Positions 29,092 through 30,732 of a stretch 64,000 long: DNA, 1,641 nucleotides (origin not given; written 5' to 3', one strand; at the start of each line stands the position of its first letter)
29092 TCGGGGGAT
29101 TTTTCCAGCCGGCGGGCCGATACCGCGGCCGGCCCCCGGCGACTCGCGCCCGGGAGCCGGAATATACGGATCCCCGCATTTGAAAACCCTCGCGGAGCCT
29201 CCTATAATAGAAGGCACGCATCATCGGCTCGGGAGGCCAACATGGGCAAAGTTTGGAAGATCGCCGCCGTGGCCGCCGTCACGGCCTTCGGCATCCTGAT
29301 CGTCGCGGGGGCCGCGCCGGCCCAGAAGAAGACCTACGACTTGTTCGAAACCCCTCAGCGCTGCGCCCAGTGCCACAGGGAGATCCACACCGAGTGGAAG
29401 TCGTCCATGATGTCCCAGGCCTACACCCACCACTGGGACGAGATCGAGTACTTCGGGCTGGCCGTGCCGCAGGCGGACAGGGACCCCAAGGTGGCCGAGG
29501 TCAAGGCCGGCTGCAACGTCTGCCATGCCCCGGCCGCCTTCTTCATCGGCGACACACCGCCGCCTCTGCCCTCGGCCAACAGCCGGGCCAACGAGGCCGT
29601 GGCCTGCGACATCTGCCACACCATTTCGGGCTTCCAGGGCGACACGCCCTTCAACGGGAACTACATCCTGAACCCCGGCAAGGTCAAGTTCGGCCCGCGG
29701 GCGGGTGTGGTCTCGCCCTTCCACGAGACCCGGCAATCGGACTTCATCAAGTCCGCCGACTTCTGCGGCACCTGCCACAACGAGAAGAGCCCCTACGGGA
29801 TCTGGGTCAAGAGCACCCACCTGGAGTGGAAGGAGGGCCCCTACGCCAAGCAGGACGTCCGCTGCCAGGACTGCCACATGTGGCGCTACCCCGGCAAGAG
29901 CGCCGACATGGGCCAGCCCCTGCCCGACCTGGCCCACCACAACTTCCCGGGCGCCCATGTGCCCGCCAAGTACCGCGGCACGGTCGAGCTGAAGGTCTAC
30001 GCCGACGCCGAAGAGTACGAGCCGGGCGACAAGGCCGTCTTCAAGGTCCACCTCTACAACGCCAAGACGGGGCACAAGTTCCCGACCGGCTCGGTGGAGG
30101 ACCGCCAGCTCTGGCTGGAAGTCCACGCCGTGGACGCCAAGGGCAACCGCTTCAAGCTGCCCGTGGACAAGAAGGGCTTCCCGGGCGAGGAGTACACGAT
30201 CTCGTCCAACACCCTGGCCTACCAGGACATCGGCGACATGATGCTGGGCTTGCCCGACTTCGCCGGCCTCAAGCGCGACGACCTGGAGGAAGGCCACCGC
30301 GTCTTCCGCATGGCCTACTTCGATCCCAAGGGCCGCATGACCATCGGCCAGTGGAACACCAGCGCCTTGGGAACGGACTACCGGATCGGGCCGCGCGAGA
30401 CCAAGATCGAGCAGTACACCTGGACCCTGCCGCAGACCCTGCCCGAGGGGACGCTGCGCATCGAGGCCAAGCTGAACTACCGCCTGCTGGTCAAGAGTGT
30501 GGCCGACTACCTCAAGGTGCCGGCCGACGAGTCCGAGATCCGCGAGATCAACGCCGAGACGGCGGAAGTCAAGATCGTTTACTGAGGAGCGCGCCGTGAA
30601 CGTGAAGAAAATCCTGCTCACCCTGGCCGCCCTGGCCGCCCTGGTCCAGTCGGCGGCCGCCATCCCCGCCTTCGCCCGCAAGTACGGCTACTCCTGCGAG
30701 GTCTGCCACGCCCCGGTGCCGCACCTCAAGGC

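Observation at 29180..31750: Two-gene extracellular electron-transfer candidate: pentaheme cytochrome c + Cyc2-like cytochrome-porin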

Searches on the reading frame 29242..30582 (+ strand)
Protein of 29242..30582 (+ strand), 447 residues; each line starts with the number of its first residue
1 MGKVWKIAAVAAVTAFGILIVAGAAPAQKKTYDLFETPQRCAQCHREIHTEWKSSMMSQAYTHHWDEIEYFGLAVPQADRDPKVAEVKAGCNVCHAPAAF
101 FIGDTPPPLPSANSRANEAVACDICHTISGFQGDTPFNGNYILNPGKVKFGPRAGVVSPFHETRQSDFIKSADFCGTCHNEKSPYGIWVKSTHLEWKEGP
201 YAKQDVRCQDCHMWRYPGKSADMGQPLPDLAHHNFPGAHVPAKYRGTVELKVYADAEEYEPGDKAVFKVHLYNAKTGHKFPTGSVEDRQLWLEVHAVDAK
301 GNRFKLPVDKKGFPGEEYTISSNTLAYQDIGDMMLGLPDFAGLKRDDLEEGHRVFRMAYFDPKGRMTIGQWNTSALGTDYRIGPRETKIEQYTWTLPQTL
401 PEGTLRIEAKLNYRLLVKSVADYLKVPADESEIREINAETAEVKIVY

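Call 6: search_protein_families(library=pfam, proteins=[window:29242-30582:+], max_evalue=1)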
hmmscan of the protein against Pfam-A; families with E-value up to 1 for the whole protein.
window:29242-30582:+ (447 aa): 8 families
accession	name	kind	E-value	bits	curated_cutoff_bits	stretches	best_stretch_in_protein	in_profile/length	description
PF14522.11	Cytochrome_C7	-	1e-09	38.5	24.8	2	37-127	12-67/67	Cytochrome c7 and related cytochrome c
PF03264.19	Cytochrom_NNT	-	1.2e-06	28.8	24.1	1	166-214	30-74/174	NapC/NirT cytochrome c family, N-terminal region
PF13435.11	Cytochrome_C554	-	2.9e-06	28.5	20.8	1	41-127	2-84/84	Cytochrome c554 and c-prime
PF14537.11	Cytochrom_c3_2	-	5.6e-05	24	25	1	169-213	23-65/79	Cytochrome c3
PF22113.1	Mtrc-MtrF_II-IV_dom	-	0.0004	20.4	30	2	39-127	29-164/176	Outer membrane cytochrome MtrC/MtrF-like, domains II/IV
PF09699.15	Paired_CXXCH_1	-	0.029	14.5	20.6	0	171-182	28-39/41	Doubled CXXCH motif (Paired_CXXCH_1)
PF13438.11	DUF4113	-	0.23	11.9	24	1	52-68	32-48/51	Domain of unknown function (DUF4113)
PF00130.28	C1_1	-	0.52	10.6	26.5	0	169-213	8-36/53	Phorbol esters/diacylglycerol binding domain (C1 domain)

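Call 7: search_protein_families(library=ncbifam, proteins=[window:29242-30582:+], max_evalue=1)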
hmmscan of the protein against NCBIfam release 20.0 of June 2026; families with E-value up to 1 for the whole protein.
window:29242-30582:+ (447 aa): 11 families
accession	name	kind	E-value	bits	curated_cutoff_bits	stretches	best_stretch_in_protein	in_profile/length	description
NF040886.1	cyt_C_like_Sec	equivalog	3e-18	65.6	250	3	120-303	155-334/423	multiheme c-type cytochrome (seleno)protein ExtKL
TIGR03153.1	cytochr_NrfH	equivalog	9.2e-07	29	134.2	2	164-213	20-60/138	cytochrome c nitrite reductase small subunit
TIGR03508.1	decahem_SO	subfamily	7.1e-06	25.7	192.2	1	90-213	4-102/258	DmsE family decaheme c-type cytochrome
NF041198.1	UshA_like_PCGU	equivalog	2.2e-05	23.3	275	2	27-62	397-432/519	UshA-like (seleno)protein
NF041028.1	decahem_GSU2203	exception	0.0011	18.2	325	1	170-226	99-146/317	GSU2203 family decaheme c-type cytochrome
TIGR03507.1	decahem_SO1788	subfamily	0.0045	15.5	209.3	2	89-212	162-250/672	OmcA/MtrC family decaheme c-type cytochrome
NF008659.0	PRK11659.1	equivalog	0.069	12.8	184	1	173-212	47-82/188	cytochrome c nitrite reductase pentaheme subunit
NF011606.0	PRK15032.1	equivalog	0.15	11.1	455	1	168-214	41-83/390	pentaheme c-type cytochrome TorC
NF043010.1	Cyt554_Nsmonas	equivalog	0.19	11.1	400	1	9-127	7-116/238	cytochrome c-550 CycA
NF043011.1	CytC7_Geobact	equivalog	0.22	12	120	0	205-243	44-78/89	cytochrome c7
TIGR03146.1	cyt_nit_nrfB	equivalog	0.72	10.1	166.6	1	173-213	12-48/145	cytochrome c nitrite reductase pentaheme subunit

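Call 10: search_solved_structures(query=window:29242-30582:+, max_evalue=1)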
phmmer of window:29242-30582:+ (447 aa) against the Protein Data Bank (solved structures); distinct sequences matched with E-value up to 1: 5.
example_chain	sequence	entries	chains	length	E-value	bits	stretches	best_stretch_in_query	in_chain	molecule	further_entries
5ze8_A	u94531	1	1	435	1.4e-09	40.6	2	18-139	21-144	cytochrome c552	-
9wt9_A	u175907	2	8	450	0.038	16.1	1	23-75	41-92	Cytochrome c,Multiheme cytochrome c selenoprotein mutant (MccSep U325A) | Cytochrome c,Multiheme cytochrome c selenoprotein (MccSep)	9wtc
7o0u_C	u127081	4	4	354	0.056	15.5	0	121-196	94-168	MULTIHEME_CYTC domain-containing protein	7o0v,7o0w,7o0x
9wt8_A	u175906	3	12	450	0.07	15.2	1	23-78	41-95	Cytochrome c,Multiheme cytochrome c selenoprotein (MccSep)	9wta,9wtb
8e5g_A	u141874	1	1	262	0.43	12.6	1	83-140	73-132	c-type cytochrome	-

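Call 43: search_solved_structures(query=A2, max_evalue=0.01, show_alignments=3)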
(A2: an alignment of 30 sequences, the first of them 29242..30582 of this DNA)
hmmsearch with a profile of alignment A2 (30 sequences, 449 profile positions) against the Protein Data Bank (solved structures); distinct sequences matched with E-value up to 0.01: 1.
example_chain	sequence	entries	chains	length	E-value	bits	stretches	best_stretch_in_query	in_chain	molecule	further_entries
5ze8_A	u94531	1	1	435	1.3e-15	60.5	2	40-136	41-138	cytochrome c552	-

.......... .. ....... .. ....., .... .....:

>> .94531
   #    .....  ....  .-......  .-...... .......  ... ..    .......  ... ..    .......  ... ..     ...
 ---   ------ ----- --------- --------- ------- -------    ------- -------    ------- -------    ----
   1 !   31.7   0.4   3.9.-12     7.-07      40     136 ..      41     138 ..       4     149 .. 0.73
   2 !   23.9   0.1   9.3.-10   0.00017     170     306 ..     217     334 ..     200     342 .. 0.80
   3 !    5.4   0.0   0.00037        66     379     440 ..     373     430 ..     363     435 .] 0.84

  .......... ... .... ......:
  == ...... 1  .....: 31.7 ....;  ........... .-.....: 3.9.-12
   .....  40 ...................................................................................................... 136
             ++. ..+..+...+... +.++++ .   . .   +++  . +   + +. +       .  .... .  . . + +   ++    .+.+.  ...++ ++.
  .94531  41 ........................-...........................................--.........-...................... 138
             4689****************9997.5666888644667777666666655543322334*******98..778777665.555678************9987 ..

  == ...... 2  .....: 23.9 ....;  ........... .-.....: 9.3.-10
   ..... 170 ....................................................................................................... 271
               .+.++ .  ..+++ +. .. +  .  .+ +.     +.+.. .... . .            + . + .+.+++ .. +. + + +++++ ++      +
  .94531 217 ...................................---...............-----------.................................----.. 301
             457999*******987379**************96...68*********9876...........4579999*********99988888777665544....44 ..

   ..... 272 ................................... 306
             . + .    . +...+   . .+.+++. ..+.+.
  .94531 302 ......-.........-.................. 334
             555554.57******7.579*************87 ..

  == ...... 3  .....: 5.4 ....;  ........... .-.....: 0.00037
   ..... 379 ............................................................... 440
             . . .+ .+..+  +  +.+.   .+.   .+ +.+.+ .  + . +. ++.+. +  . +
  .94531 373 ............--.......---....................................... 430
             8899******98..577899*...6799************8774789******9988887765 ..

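Call 60: predict_structure(alignment_id=A2)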
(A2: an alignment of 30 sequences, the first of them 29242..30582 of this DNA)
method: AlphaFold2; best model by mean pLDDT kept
length: 447 residues; sequences in the alignment: 30
mean_pLDDT: 87.7   pTM: 0.84
mean pLDDT of the five models: 87.7, 84.5, 84.0, 82.5, 78.3
residues with pLDDT >= 90: 198; 70-90: 227; 50-70: 22; < 50: 0
segments of 3 or more residues with pLDDT < 50: none
pLDDT, mean of each block of 10 residues (from residue 1): 82 86 62 84 88 79 81 89 84 78 80 72 85 87 89 86 89 83 89 84 81 85 88 75 86 98 98 84 77 98 98 96 95 88 95 96 93 93 94 97 98 94 92 95 97
secondary structure, 60 per line:
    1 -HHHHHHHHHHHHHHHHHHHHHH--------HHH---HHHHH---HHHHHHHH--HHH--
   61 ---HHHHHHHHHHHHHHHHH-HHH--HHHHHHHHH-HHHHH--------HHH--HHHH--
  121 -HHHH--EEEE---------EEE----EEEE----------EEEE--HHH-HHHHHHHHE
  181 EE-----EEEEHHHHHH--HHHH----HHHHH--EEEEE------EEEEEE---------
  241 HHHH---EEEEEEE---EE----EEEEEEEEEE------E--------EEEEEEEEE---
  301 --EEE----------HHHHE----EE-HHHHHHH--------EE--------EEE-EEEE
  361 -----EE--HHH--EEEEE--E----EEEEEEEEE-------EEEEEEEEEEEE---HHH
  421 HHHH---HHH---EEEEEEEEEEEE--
elements in order: H2-23 H38-42 H46-53 H64-80 H87-95 H97-101 H115-118 H122-125 E128-131 E141-143 E148-151 E162-165 H172-179 E180-182 E188-191 H192-197 H200-203 H208-212 E215-219 E226-231 H241-244 E248-254 E264-273 E289-297 E303-305 H316-319 H328-334 E353-355 E357-360 E375-379 E387-395 E403-414 H418-424 E434-445

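Call 63: fold_search(model_id=the predicted structure, library=pdb)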
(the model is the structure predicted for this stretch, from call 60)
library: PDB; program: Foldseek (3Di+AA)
matches with E <= 10: 1647; with E <= 0.001: 100
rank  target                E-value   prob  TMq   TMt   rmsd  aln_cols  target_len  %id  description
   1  5ze8                  9.8e-20  1.00  0.54  0.62   7.9       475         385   19  Crystal structure of a penta-heme cytochrome c552 from Thermochromatium tepidum (released 2018-04-25)
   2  5cl2_B                6.6e-06  1.00  0.16  0.27  12.3       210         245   12  Crystal structure of Spo0M, sporulation control protein, from Bacillus subtilis. (released 2015-12-16)
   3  3idu_A                4.6e-05  1.00  0.18  0.58   6.2       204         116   13  Crystal Structure of the CARDB domain of the PF1109 protein in complex with di-metal ions from Pyrococcus furiosus, No (released 2009-08-04)
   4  5cl2_A                5.6e-05  1.00  0.16  0.28  12.2       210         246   12  Crystal structure of Spo0M, sporulation control protein, from Bacillus subtilis. (released 2015-12-16)
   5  5fqh_A                5.6e-05  1.00  0.17  0.13  12.9       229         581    8  The details of glycolipid glycan hydrolysis by the structural analysis of a family 123 glycoside hydrolase from Clostr (released 2016-03-30)
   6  8k2f                  6.7e-05  0.98  0.15  0.14  17.8       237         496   11  Crystal structure of Group 1 oligosaccharide-releasing beta-N-acetylgalactosaminidase NgaCa from Cohnella abietis, apo 1 (released 2024-04-24)
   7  9mba_C                7.1e-05  1.00  0.16  0.20   7.6       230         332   12  Cryo-EM structure of complex of transducer-bound GPCR (released 2025-10-01)
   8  5fqf_A                7.1e-05  1.00  0.16  0.13  12.5       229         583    7  The details of glycolipid glycan hydrolysis by the structural analysis of a family 123 glycoside hydrolase from Clostr (released 2016-03-30)
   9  9n9j_5                7.6e-05  1.00  0.17  0.47  14.0       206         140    7  Structure of a GRP94 folding intermediate engaged with a CCDC134- and FKBP11-bound secretory translocon (released 2025-11-19)
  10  3lso_A                7.6e-05  1.00  0.21  0.21  14.5       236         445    9  Crystal structure of Putative membrane anchored protein from Corynebacterium diphtheriae (released 2010-02-23)
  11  5fr0                  8.0e-05  1.00  0.17  0.14  12.6       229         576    8  The details of glycolipid glycan hydrolysis by the structural analysis of a family 123 glycoside hydrolase from Clostrid (released 2016-03-30)
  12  8k2g_A                8.0e-05  0.98  0.15  0.13  17.6       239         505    9  Crystal structure of Group 1 Oligosaccharide-releasing beta-N-acetylgalactosaminidase NgaCa from Cohnella abietis, apo (released 2024-04-24)
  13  9mba_B                8.5e-05  1.00  0.16  0.21  12.1       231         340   10  Cryo-EM structure of complex of transducer-bound GPCR (released 2025-10-01)
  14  5fqe_B                9.1e-05  1.00  0.17  0.14  12.4       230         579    7  The details of glycolipid glycan hydrolysis by the structural analysis of a family 123 glycoside hydrolase from Clostr (released 2016-03-30)
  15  5fqg_A                9.1e-05  1.00  0.17  0.13  12.9       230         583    7  The details of glycolipid glycan hydrolysis by the structural analysis of a family 123 glycoside hydrolase from Clostr (released 2016-03-30)
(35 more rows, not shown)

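Call 64: search_solved_structures(query=A2, max_evalue=10, show_alignments=5)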
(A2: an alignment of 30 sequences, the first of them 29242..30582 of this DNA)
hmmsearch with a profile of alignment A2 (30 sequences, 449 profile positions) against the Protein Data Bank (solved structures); distinct sequences matched with E-value up to 10: 19.
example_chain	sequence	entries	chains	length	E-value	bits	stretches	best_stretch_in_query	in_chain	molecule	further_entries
5ze8_A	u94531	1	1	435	1.3e-15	60.5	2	40-136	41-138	cytochrome c552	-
8e5g_A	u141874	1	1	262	0.038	16.1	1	85-198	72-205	c-type cytochrome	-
9wt9_A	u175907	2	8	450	0.04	16.1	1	27-305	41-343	Cytochrome c,Multiheme cytochrome c selenoprotein mutant (MccSep U325A) | Cytochrome c,Multiheme cytochrome c selenoprotein (MccSep)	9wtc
9vgn_A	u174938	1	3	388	0.058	15.5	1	382-435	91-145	Cytochrome P450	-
9vgm_A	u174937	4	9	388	0.073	15.2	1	383-435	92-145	Cytochrome P450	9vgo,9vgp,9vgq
9wt8_A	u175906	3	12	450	0.075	15.1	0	27-305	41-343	Cytochrome c,Multiheme cytochrome c selenoprotein (MccSep)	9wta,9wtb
1oah_A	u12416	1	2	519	0.16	14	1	198-222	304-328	CYTOCHROME C NITRITE REDUCTASE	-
6i5b_A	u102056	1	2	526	0.17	14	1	174-226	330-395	Uncharacterized protein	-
3ubr_A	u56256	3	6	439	0.19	13.8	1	198-222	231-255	Cytochrome c-552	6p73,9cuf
4wjy_A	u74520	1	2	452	0.25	13.4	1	198-226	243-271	Cytochrome c-552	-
2rf7_A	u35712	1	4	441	0.28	13.3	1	198-226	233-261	Cytochrome c-552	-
6v0a_A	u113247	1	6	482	0.3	13.2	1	36-83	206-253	Nitrite reductase (cytochrome; ammonia-forming)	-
1gu6_A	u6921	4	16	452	0.31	13.1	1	198-227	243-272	CYTOCHROME C552 | Cytochrome c-552 | Cytochrome c nitrite reductase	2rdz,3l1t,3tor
2vr0_A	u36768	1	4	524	0.56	12.3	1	197-222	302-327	CYTOCHROME C NITRITE REDUCTASE, CATALYTIC SUBUNIT NFRA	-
2j7a_A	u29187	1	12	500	0.56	12.3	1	198-222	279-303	CYTOCHROME C NITRITE REDUCTASE NRFA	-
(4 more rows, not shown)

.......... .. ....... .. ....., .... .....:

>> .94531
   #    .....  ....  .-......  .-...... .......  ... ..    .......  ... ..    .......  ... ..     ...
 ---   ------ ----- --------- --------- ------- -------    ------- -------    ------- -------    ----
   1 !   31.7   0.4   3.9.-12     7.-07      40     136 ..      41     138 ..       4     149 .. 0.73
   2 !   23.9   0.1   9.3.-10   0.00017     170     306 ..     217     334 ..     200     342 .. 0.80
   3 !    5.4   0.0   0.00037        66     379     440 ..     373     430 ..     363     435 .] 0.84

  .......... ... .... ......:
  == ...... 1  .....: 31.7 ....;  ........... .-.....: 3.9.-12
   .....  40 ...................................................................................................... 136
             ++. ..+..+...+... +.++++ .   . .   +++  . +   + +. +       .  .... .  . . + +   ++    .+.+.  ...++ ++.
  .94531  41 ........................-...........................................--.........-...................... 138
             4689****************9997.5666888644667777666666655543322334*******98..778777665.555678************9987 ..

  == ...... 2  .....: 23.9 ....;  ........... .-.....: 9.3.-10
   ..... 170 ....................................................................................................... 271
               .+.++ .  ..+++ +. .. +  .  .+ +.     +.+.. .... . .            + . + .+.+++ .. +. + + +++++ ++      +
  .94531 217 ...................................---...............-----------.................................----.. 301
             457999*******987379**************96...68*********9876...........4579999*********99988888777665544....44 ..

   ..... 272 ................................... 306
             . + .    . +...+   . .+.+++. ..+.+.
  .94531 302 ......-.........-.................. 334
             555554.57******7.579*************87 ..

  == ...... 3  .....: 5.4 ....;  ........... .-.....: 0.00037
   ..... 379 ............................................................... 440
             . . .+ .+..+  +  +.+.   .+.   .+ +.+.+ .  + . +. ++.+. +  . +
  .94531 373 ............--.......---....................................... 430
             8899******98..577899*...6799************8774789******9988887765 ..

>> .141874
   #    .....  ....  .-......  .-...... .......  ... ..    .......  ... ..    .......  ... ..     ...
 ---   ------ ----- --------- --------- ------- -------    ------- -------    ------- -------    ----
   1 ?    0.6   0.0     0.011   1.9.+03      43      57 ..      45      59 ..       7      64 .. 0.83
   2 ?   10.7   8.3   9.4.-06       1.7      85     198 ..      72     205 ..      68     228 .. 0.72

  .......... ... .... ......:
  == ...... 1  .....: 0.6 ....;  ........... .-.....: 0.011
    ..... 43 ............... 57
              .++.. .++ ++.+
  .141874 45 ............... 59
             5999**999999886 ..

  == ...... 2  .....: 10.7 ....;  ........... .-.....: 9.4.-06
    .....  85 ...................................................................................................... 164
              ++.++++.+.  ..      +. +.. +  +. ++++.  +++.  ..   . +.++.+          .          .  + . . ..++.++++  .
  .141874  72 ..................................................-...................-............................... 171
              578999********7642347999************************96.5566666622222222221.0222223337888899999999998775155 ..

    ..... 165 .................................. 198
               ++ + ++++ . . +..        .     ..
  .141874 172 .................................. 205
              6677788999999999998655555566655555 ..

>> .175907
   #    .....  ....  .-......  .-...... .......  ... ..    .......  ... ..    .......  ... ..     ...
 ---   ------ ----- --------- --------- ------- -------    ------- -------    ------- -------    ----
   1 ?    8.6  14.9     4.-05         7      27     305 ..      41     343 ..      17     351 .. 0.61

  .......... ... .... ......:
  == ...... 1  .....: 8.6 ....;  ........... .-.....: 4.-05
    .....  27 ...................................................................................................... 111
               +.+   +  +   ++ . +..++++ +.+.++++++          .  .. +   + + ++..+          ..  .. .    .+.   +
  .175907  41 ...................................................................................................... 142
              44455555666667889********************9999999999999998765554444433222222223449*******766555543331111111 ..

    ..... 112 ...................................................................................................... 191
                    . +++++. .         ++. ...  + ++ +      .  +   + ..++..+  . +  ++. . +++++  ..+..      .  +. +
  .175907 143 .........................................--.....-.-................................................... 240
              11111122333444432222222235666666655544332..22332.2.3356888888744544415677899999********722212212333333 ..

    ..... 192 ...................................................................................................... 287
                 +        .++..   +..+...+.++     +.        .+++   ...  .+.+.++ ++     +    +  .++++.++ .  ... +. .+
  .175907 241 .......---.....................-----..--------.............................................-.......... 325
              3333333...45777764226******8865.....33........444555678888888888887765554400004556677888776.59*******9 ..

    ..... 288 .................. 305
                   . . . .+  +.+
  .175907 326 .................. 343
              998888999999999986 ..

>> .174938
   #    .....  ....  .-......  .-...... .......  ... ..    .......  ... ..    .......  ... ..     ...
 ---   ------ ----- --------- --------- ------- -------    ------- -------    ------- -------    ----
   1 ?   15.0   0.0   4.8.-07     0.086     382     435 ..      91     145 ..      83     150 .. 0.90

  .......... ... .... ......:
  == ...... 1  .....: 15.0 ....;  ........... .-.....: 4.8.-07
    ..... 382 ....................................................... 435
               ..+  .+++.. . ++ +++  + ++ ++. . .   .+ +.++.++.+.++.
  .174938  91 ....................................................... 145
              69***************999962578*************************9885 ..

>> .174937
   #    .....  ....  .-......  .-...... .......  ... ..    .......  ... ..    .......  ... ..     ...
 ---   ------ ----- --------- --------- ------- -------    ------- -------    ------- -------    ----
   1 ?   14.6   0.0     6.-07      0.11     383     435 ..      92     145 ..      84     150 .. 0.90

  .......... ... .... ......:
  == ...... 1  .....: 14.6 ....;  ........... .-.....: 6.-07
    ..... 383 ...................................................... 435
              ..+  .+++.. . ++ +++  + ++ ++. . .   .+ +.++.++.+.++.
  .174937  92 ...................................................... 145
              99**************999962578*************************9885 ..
